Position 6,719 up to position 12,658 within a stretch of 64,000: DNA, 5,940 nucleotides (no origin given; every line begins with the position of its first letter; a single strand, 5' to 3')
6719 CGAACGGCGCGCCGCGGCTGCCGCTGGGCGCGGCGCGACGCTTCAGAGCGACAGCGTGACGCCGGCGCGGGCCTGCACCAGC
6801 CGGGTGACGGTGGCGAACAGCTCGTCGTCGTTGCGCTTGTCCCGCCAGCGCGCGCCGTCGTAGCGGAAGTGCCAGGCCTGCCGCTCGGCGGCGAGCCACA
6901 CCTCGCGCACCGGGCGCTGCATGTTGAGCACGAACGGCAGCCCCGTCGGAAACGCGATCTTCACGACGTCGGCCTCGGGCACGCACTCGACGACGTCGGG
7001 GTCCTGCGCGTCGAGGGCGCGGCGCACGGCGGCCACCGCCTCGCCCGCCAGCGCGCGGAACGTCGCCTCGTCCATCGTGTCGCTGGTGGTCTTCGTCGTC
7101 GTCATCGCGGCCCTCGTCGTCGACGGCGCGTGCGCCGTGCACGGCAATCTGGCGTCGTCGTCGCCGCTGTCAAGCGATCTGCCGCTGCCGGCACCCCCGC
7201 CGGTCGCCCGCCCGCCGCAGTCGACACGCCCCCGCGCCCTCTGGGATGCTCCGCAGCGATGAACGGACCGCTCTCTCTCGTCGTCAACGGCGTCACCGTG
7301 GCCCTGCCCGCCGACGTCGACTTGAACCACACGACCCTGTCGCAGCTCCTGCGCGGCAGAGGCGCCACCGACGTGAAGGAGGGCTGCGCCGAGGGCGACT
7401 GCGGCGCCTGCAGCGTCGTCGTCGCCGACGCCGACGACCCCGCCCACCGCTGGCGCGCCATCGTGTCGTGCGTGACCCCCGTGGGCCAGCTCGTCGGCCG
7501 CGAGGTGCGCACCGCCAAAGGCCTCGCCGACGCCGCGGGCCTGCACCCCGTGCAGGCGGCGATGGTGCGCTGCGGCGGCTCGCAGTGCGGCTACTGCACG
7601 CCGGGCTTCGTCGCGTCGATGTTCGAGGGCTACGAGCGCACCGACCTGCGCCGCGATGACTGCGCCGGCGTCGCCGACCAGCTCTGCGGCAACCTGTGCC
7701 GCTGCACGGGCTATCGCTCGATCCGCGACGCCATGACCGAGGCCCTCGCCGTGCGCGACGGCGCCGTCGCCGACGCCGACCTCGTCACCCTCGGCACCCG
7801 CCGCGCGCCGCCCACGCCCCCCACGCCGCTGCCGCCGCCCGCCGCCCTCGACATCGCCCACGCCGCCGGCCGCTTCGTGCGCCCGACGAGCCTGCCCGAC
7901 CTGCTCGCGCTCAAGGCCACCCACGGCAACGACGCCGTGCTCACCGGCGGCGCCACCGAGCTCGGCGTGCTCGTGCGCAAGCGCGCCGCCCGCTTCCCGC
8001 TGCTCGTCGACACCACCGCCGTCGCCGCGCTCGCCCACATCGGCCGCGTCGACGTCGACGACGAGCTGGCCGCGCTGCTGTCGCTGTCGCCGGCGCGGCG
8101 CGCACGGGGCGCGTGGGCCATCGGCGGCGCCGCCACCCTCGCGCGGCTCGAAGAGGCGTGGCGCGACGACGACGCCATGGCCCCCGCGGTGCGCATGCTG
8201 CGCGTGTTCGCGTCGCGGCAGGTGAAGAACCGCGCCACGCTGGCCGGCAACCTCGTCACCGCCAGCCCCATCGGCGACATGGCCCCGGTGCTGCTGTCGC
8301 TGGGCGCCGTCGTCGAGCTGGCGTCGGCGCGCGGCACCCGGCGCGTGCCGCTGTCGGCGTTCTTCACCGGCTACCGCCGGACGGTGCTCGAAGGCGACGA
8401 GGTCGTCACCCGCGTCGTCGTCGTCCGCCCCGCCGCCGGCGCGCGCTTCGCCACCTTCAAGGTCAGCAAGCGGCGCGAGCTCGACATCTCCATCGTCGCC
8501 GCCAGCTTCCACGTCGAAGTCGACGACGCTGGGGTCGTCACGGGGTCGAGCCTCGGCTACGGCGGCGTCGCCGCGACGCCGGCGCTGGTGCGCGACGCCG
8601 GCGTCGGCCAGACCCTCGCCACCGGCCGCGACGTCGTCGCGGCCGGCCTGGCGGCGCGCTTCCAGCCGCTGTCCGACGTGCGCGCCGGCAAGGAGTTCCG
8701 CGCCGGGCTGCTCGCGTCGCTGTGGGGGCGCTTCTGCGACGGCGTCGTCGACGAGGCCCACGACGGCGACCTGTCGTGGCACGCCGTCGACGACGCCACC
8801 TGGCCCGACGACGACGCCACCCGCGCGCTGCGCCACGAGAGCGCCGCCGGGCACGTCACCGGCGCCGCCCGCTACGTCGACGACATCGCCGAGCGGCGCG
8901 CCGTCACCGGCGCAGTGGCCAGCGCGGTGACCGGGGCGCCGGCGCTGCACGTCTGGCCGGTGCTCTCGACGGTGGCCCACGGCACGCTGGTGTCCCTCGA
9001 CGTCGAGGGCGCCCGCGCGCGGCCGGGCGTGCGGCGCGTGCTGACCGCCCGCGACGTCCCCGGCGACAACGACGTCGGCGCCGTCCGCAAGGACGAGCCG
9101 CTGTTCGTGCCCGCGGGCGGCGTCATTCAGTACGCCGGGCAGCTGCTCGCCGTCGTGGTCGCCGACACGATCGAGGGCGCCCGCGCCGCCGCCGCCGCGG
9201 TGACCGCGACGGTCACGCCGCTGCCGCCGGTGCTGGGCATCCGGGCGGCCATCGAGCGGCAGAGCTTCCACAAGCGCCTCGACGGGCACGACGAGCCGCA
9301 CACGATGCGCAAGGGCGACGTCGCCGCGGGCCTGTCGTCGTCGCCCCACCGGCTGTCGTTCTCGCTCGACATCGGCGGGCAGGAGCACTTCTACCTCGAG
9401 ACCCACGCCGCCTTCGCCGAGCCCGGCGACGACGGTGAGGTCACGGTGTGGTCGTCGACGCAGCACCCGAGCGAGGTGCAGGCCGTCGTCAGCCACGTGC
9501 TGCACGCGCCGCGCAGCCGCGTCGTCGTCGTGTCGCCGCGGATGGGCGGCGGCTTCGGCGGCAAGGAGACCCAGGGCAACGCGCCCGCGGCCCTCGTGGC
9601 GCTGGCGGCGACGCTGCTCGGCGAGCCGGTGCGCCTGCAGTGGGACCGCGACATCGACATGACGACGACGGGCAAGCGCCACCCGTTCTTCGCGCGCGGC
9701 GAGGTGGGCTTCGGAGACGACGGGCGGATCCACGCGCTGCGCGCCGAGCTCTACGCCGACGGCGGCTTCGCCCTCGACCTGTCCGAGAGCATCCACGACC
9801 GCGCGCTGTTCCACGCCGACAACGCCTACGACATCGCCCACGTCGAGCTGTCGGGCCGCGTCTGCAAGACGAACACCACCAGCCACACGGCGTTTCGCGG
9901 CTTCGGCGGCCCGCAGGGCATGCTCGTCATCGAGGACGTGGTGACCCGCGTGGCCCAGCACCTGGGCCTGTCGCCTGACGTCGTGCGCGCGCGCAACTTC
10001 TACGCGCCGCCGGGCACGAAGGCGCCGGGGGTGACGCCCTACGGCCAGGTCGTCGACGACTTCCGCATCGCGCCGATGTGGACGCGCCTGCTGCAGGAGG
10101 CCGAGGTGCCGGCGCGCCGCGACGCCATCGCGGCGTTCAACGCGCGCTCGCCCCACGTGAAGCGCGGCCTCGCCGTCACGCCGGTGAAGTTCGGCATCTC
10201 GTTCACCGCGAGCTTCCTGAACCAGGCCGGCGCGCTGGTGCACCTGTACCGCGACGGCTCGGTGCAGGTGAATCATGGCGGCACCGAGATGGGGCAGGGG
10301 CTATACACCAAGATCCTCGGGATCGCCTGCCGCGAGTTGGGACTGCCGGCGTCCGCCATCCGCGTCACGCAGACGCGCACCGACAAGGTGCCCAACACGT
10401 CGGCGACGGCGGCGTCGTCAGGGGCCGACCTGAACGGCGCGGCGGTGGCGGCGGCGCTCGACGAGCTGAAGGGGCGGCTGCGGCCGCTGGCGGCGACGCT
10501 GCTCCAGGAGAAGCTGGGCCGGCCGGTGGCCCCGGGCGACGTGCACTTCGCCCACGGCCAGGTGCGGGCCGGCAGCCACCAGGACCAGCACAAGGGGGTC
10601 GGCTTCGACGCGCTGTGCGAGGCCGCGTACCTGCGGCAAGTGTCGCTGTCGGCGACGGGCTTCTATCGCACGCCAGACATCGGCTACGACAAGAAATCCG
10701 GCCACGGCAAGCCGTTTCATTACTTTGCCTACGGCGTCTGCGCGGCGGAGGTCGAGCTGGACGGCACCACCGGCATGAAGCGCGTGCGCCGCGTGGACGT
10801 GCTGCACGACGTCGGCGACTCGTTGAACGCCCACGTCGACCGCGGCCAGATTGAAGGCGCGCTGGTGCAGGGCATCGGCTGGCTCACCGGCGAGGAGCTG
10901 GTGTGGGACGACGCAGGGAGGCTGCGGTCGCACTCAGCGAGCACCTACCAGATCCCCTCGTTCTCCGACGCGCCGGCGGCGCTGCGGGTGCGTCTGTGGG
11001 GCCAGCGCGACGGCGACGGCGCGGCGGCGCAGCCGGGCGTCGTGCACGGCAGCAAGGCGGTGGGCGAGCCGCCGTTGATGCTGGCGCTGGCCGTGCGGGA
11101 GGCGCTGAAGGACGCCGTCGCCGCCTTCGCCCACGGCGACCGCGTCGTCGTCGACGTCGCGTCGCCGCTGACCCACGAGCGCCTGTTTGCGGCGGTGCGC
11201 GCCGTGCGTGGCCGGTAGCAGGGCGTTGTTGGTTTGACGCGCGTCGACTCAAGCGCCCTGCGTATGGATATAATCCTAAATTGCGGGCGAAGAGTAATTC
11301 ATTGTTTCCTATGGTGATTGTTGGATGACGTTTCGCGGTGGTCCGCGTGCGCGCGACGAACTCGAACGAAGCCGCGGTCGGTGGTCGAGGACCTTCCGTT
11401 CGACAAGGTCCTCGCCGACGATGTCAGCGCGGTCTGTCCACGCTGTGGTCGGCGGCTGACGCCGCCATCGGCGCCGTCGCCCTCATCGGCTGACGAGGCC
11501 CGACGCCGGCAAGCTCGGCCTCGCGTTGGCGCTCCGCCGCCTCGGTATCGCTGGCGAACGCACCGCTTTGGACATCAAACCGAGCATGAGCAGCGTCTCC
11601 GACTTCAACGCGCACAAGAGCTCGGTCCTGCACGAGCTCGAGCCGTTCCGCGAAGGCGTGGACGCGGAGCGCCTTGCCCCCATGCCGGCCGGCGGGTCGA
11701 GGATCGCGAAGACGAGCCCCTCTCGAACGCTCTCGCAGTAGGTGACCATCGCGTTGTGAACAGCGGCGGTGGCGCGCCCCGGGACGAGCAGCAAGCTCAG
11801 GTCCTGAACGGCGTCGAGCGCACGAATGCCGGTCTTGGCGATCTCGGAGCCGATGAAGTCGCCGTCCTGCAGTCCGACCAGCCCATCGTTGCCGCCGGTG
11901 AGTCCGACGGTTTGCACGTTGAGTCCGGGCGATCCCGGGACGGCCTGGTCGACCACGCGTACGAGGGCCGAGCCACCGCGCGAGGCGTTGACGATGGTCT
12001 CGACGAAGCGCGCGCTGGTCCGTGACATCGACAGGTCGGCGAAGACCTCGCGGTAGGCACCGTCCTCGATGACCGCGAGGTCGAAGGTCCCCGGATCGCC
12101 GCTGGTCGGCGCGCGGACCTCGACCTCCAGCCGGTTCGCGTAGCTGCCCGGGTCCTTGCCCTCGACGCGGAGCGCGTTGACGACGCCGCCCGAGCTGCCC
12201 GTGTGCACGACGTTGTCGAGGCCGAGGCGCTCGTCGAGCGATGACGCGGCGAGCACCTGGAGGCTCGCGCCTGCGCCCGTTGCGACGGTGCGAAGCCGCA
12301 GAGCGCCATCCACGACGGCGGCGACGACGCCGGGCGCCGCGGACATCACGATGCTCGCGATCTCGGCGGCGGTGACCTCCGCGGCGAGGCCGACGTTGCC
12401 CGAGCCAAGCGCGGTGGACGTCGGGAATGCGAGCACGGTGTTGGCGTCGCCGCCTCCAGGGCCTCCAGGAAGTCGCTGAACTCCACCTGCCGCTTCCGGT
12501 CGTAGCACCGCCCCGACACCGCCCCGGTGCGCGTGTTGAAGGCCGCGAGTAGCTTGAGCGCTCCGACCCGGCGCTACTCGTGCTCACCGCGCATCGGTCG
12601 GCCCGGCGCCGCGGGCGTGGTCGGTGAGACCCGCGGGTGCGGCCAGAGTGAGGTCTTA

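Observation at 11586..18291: A 5.5-kb contractile-tail fragment is circularly permuted and sits inside another ORF, joined at a 5-bp GCCGG microhomology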

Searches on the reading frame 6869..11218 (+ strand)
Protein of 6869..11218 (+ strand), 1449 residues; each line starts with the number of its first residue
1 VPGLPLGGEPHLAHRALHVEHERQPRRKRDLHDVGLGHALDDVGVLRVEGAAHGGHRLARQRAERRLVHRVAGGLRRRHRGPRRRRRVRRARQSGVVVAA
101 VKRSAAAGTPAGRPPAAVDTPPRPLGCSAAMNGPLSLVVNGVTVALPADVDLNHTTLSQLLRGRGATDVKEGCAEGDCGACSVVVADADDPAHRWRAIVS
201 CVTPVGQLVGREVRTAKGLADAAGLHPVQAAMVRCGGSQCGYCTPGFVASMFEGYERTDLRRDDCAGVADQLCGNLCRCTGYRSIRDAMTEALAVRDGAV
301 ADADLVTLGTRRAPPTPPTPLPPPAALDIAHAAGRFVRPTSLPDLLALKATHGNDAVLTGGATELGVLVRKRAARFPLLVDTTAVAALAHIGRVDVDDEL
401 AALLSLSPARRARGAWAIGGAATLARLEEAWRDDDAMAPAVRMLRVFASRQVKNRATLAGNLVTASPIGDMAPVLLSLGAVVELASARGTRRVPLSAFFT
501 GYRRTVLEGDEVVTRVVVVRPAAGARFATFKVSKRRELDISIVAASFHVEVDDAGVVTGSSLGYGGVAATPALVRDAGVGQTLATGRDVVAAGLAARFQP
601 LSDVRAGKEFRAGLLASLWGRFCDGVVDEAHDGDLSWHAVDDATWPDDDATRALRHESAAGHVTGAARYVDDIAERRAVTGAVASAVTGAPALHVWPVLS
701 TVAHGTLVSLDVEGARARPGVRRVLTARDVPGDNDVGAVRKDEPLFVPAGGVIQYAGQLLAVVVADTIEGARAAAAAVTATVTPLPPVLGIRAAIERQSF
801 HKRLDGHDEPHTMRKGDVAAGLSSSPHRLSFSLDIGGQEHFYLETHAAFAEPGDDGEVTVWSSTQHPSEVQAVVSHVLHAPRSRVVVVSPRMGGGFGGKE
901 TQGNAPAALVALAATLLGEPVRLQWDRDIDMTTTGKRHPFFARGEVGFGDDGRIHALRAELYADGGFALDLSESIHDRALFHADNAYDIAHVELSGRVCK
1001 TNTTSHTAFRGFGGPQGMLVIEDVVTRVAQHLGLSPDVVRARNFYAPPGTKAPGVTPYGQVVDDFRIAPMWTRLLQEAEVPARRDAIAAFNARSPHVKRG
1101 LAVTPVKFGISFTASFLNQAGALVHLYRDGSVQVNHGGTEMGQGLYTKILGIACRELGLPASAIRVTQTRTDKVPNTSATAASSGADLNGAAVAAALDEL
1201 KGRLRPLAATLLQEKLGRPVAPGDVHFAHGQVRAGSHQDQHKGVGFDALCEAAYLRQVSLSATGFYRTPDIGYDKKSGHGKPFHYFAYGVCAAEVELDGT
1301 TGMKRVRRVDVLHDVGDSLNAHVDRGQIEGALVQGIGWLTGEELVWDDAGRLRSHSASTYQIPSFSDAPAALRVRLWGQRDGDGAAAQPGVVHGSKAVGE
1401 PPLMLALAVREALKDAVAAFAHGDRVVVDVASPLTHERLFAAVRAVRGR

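Call 45: search_protein_families(library=pfam, max_evalue=0.01, proteins=[window:6869-11218:+])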
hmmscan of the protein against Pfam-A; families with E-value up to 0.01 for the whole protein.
window:6869-11218:+ (1449 aa): 7 families
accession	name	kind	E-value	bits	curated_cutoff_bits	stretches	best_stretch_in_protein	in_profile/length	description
PF20256.3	MoCoBD_2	-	3.1e-90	303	27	1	1074-1369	2-283/283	Molybdopterin cofactor-binding domain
PF02738.23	MoCoBD_1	-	1.5e-85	286.6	27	1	812-1044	12-244/244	Molybdopterin cofactor-binding domain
PF00941.27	FAD_binding_5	-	2.8e-34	118.8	27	1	336-518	5-167/170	FAD binding domain in molybdopterin dehydrogenase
PF01799.25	Fer2_2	-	2.6e-22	79.2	30.3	1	215-289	1-74/75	[2Fe-2S] binding domain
PF01315.27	Ald_Xan_dh_C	-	3.1e-17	63.3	31.3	1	692-781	15-105/110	Aldehyde oxidase and xanthine dehydrogenase, a/b hammerhead domain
PF03450.22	CO_deh_flav_C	-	4.8e-14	52.8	25.5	1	529-623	2-99/102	CO dehydrogenase flavoprotein C-terminal domain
PF00111.32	Fer2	-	8.5e-05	22.9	21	1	149-205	11-76/77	2Fe-2S iron-sulfur cluster binding domain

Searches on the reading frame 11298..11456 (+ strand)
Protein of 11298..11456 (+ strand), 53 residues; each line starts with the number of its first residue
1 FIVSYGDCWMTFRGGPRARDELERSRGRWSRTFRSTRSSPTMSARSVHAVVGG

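Call 63: search_protein_families(library=pfam, max_evalue=1, proteins=[window:11298-11456:+])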
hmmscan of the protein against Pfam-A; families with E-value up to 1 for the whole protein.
seq(53 aa): 1 family
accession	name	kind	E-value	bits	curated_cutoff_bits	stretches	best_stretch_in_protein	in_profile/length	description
PF01847.22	VHL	-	0.11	13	21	1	8-34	25-51/82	VHL beta domain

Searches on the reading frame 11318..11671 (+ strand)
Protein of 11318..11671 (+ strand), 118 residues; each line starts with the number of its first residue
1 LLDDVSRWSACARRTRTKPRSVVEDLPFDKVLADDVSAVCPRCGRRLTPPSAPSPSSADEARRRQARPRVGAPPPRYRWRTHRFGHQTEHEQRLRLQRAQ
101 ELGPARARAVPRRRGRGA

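Call 63: search_protein_families(library=pfam, max_evalue=1, proteins=[window:11318-11671:+])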
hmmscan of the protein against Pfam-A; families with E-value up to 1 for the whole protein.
seq(118 aa): 0 families

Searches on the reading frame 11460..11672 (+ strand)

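Call 63: search_protein_families(library=pfam, max_evalue=1, proteins=[window:11460-11672:+])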
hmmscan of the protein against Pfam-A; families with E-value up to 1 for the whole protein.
seq(71 aa): 1 family
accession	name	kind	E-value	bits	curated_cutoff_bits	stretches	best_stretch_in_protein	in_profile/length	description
PF11650.14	P22_Tail-4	-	0.17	12.5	21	1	22-42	12-32/159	P22 tail accessory factor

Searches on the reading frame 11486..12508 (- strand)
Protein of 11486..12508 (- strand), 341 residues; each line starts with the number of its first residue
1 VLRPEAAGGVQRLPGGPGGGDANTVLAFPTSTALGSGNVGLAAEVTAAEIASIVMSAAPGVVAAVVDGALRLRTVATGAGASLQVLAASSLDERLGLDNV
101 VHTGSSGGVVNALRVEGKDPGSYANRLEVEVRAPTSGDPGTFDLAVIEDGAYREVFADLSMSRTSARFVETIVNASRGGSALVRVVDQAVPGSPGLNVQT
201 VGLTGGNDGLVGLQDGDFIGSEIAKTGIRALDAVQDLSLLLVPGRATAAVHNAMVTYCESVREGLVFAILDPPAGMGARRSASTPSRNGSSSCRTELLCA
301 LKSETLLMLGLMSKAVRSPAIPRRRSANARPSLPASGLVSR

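Call 22: find_encoding_contigs(protein=window:11486-12508:-, flank=10000, max_places=6)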
Protein seq(341 aa) (341 aa): no gene with exactly this product is on record in the collection.
